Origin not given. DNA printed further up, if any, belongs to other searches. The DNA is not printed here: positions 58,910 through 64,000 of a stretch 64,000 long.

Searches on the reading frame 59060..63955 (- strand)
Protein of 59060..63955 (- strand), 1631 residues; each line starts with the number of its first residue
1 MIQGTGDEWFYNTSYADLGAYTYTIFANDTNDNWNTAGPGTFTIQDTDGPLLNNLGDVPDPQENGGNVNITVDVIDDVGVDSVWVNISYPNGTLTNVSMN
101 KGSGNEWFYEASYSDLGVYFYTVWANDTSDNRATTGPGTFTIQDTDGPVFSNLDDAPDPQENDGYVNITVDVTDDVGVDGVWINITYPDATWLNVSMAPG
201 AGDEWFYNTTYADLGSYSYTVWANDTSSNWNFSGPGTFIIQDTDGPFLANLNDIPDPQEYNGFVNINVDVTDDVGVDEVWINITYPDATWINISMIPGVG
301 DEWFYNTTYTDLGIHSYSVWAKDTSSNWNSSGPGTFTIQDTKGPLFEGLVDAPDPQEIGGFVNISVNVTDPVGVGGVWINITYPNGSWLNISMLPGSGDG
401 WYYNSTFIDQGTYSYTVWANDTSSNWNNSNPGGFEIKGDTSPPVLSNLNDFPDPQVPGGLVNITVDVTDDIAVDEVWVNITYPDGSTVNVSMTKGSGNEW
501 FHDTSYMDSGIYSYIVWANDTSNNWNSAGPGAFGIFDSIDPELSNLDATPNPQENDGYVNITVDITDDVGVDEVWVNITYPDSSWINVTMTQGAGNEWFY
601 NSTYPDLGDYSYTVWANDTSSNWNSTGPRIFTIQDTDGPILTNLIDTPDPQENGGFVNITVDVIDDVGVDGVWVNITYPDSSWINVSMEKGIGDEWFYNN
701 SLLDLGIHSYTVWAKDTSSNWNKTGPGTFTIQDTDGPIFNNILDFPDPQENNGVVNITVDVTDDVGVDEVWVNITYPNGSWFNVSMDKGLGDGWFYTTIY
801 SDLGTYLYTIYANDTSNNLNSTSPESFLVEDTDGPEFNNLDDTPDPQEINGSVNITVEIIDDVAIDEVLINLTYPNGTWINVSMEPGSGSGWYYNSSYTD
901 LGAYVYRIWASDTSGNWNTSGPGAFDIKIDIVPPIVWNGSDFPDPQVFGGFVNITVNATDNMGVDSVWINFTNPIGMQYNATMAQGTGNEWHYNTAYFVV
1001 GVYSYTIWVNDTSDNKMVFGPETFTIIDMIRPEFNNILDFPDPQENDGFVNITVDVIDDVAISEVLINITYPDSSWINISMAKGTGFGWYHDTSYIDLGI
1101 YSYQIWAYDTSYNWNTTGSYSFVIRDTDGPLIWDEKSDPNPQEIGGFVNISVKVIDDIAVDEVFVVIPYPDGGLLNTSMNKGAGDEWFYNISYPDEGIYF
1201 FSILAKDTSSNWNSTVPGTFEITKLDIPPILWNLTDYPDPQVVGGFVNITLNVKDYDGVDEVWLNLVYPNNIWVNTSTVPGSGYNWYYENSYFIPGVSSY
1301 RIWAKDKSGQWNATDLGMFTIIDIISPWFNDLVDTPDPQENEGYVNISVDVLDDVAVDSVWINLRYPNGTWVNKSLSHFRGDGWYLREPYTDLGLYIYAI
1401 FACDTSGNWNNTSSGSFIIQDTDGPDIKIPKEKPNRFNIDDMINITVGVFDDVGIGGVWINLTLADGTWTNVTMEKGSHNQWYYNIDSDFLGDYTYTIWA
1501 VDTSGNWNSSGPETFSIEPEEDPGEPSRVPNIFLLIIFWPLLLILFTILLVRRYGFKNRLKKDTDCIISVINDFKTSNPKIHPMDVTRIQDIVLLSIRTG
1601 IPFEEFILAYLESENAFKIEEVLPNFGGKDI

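Call 11: search_protein_families(library=pfam, proteins=[window:59060-63955:-], max_evalue=0.001)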
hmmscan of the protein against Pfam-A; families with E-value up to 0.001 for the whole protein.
window:59060-63955:- (1631 aa): 7 families
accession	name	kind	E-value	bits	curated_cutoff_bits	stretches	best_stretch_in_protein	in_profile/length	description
PF11896.14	GlgE_dom_N_S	-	3.2e-13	50.8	25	0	1458-1508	41-95/179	Alpha-1,4-glucan:maltose-1-phosphate maltosyltransferase, domain N/S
PF18968.5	DUF5707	-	1.8e-08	34.6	26.8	0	552-587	12-46/98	Family of unknown function (DUF5707)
PF17957.7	Big_7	-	7.6e-08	33.3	24.1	0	947-972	13-40/70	Bacterial Ig domain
PF18957.6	RibLong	-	3.7e-07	31.3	27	0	554-591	52-89/93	Long Rib domain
PF19077.6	Big_13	-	2.6e-06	28.3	27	0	1460-1517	41-100/102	Bacterial Ig-like domain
PF15418.12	DUF4625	-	8.5e-06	26.5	27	0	63-115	32-83/131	Domain of unknown function (DUF4625)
PF18290.7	Nudix_hydro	-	8.8e-06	26.1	26.5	0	665-691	37-63/80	Nudix hydrolase domain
